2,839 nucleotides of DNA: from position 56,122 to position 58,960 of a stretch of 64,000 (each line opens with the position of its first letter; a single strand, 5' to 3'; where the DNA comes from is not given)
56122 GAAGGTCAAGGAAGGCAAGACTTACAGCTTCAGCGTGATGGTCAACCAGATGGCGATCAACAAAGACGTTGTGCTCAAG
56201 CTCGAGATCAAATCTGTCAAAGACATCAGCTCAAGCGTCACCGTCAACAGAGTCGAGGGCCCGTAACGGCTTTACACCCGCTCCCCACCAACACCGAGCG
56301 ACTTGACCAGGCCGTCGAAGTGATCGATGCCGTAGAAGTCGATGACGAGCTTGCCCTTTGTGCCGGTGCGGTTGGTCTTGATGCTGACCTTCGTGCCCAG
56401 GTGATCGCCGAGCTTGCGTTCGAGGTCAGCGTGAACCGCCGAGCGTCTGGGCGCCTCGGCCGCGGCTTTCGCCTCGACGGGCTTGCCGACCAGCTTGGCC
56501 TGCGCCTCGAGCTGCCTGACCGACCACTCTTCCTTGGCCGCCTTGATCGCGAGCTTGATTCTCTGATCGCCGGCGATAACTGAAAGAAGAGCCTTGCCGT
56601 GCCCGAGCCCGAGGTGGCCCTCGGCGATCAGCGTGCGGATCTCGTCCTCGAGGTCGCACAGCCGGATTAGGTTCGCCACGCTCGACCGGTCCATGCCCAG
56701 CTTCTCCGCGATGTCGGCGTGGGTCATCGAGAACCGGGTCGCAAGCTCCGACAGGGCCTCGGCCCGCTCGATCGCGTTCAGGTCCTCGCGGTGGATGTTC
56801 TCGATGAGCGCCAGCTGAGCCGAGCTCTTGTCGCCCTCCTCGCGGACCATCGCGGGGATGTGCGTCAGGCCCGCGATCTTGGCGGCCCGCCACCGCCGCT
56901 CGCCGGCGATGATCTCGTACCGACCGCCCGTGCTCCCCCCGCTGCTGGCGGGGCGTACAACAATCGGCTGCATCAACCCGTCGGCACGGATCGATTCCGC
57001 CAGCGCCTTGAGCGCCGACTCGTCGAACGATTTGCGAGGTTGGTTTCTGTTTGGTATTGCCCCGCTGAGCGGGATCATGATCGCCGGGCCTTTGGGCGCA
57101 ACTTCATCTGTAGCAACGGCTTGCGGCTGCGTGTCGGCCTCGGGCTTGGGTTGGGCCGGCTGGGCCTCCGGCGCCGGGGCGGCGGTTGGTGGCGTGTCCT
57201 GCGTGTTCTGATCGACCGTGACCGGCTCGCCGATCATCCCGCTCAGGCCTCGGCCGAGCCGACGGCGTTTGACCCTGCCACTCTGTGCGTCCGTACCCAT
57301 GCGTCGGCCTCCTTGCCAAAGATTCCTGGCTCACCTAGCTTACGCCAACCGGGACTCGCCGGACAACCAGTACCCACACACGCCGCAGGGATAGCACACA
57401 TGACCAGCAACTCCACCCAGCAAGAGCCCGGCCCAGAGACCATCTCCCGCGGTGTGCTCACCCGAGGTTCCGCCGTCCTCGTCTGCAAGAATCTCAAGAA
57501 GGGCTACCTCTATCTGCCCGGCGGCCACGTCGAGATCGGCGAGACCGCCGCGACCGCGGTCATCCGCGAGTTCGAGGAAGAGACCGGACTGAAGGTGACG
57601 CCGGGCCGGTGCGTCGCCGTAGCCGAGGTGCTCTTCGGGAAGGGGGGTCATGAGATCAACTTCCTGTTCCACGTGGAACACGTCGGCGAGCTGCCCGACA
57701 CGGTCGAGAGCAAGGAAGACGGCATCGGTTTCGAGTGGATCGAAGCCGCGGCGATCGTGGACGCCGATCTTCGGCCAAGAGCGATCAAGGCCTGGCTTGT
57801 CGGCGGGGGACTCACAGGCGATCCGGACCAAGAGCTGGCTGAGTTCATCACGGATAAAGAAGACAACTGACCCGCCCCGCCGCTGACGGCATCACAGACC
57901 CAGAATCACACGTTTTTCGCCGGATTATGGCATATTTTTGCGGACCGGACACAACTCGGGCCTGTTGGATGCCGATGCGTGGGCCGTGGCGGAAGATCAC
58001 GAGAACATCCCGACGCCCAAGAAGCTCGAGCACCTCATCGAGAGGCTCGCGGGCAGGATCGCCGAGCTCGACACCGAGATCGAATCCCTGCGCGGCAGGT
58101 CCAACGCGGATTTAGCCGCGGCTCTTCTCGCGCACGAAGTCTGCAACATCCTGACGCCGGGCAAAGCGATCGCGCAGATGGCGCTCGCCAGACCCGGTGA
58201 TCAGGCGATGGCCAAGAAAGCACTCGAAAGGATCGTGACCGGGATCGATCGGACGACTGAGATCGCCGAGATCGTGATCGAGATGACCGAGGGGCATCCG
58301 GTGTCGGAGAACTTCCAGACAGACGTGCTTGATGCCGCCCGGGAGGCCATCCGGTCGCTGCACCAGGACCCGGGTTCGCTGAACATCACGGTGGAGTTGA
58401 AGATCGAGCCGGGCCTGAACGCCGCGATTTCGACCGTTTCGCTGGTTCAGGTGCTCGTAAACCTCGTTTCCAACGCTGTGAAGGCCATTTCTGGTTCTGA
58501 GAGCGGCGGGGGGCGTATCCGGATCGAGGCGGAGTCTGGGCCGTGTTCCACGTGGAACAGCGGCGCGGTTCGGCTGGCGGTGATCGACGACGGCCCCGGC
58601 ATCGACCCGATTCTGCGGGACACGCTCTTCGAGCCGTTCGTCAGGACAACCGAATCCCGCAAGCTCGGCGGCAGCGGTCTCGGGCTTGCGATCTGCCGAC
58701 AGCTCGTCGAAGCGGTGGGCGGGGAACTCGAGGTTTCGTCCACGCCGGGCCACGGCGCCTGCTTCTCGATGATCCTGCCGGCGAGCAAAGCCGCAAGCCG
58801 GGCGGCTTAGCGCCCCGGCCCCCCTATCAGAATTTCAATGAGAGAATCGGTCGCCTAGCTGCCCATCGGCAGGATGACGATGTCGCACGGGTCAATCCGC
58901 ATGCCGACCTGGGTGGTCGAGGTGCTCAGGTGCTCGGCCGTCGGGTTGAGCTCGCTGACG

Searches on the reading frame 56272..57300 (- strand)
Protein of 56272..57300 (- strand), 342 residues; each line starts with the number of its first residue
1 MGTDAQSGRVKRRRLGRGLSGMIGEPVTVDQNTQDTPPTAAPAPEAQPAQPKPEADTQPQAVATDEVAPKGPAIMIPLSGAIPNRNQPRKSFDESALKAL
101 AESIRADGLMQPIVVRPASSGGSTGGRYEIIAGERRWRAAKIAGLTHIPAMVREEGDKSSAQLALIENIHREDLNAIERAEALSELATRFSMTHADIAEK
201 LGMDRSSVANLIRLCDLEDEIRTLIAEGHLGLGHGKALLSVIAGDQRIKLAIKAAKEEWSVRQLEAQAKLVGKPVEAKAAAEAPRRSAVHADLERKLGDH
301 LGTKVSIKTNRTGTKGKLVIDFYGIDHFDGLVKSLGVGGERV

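Call 14: search_protein_families(library=pfam, proteins=[window:56272-57300:-])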
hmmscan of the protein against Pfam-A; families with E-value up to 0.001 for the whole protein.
window:56272-57300:- (342 aa): 3 families
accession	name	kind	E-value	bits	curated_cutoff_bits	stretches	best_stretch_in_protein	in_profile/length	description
PF02195.25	ParB_N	-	5.1e-32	110.2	26.3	1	76-170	6-95/95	ParB N-terminal domain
PF17762.8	HTH_ParB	-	6.8e-29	100.5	22.6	1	172-269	1-98/102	ParB HTH domain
PF23552.2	ParB_C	-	1.2e-13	50.8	23.8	1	290-335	5-49/50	ParB dimerisation domain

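Call 78: find_homologous_proteins(query=window:56272-57300:-, max_evalue=1e-40)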
Query window:56272-57300:- (342 aa): 7214 proteins with E <= 1e-40 among 8000 candidates; the best 120 are listed.
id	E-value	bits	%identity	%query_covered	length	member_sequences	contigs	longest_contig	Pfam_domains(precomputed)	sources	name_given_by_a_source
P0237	7.4e-214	727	99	100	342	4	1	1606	PF17762.9,PF23552.3,PF02195.27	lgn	-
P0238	5.1e-184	629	88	100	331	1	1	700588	PF17762.9,PF23552.3,PF02195.27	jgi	jgi:ParB family chromosome partitioning protein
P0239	1.7e-178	611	85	100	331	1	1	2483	PF17762.9,PF23552.3,PF02195.27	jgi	jgi:ParB family chromosome partitioning protein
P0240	7.0e-178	609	85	100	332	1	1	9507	PF17762.9,PF23552.3,PF02195.27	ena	-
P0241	2.6e-161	555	80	99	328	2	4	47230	PF17762.9,PF23552.3,PF02195.27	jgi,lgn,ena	-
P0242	2.2e-159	548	77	100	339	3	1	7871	PF17762.9,PF23552.3,PF02195.27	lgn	-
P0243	4.5e-153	528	75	100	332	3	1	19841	PF17762.9,PF23552.3,PF02195.27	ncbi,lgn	-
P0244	1.1e-152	526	73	100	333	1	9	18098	PF17762.9,PF23552.3,PF02195.27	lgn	-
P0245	1.5e-151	523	72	100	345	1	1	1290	PF17762.9,PF23552.3,PF02195.27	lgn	-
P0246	3.7e-128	446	66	99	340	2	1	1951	PF17762.9,PF23552.3,PF02195.27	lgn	-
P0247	2.7e-124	433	64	96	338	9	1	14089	PF01381.29,PF17762.9,PF23552.3,PF02195.27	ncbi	ncbi:MAG: ParB/RepB/Spo0J family partition protein [Phycisphaerales bacterium JB061]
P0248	1.0e-122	428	65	96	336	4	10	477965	PF01381.29,PF17762.9,PF23552.3,PF02195.27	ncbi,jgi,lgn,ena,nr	ncbi:MAG: ParB/RepB/Spo0J family partition protein [Phycisphaerales bacterium]|nr:ParB/RepB/Spo0J fa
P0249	5.3e-122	426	65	96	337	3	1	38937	PF17762.9,PF12802.14,PF23552.3,PF02195.27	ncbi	-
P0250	3.5e-121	423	65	96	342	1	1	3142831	PF17762.9,PF12802.14,PF23552.3,PF02195.27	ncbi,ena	-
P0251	4.0e-121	423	64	96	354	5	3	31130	PF17762.9,PF23552.3,PF02195.27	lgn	-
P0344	3.6e-78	282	48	96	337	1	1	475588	PF17762.9,PF23552.3,PF02195.27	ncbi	ncbi:MAG: ParB/RepB/Spo0J family partition protein [Phycisphaerales bacterium]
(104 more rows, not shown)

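Call 79: find_encoding_contigs(protein=P0344, flank=10000, max_places=1)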
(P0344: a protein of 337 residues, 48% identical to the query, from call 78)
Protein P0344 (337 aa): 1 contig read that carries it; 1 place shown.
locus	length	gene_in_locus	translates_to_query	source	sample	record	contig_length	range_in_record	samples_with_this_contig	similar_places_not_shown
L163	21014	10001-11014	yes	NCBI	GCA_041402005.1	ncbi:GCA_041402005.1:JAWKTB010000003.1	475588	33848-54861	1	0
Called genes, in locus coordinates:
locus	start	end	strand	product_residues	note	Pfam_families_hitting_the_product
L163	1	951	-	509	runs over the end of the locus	PF04293:SpoVR, PF24755:SpoVR_C (faint)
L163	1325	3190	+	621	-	-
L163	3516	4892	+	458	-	PF14312:FG-GAP_2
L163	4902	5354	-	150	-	-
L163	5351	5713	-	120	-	PF05258:DciA (weak)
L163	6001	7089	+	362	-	-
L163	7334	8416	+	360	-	PF00005:ABC_tran, PF13304:AAA_21 (faint), PF08402:TOBE_2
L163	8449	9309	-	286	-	PF00512:HisKA (weak), PF02518:HATPase_c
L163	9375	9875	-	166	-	PF00293:NUDIX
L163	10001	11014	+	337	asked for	PF02195:ParB_N, PF17762:HTH_ParB, PF23552:ParB_C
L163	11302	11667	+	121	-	-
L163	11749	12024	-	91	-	-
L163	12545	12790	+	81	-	PF14070:YjfB_motility (weak)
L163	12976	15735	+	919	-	PF02861:Clp_N, PF00158:Sigma54_activat (faint), PF00004:AAA, PF17871:AAA_lid_9, PF00004:AAA, PF07724:AAA_2, PF07728:AAA_5, PF10431:ClpB_D2-small, +3 more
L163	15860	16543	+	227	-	-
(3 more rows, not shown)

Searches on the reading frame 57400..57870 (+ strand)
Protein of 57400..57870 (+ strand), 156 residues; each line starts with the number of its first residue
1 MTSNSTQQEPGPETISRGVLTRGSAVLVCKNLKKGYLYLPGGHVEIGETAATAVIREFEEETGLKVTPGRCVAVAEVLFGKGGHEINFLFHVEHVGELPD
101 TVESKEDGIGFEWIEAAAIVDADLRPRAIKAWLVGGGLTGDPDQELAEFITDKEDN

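Call 14: search_protein_families(library=pfam, proteins=[window:57400-57870:+])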
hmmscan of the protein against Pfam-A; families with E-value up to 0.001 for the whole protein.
window:57400-57870:+ (156 aa): 1 family
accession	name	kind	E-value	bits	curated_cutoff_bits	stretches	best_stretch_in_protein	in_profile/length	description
PF00293.34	NUDIX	-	8.4e-15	55.4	21.1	1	21-127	11-126/134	NUDIX domain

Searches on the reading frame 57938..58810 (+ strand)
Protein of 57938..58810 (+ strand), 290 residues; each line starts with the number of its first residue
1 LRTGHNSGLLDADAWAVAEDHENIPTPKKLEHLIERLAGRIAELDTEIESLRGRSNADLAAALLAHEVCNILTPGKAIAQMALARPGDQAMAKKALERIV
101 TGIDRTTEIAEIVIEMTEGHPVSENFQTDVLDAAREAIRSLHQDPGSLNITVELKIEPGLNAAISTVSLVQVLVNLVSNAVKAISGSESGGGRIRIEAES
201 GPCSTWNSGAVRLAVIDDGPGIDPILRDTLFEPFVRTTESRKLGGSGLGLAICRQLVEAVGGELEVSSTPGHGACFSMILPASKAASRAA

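Call 14: search_protein_families(library=pfam, proteins=[window:57938-58810:+])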
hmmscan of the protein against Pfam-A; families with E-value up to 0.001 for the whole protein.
window:57938-58810:+ (290 aa): 2 families
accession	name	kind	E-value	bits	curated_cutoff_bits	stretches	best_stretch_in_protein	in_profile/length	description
PF02518.31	HATPase_c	-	1.6e-28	99.8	26.4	1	167-282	4-109/111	Histidine kinase-, DNA gyrase B-, and HSP90-like ATPase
PF13581.12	HATPase_c_2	-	3.1e-05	24.4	27.4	1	176-278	39-125/127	Histidine kinase-like ATPase domain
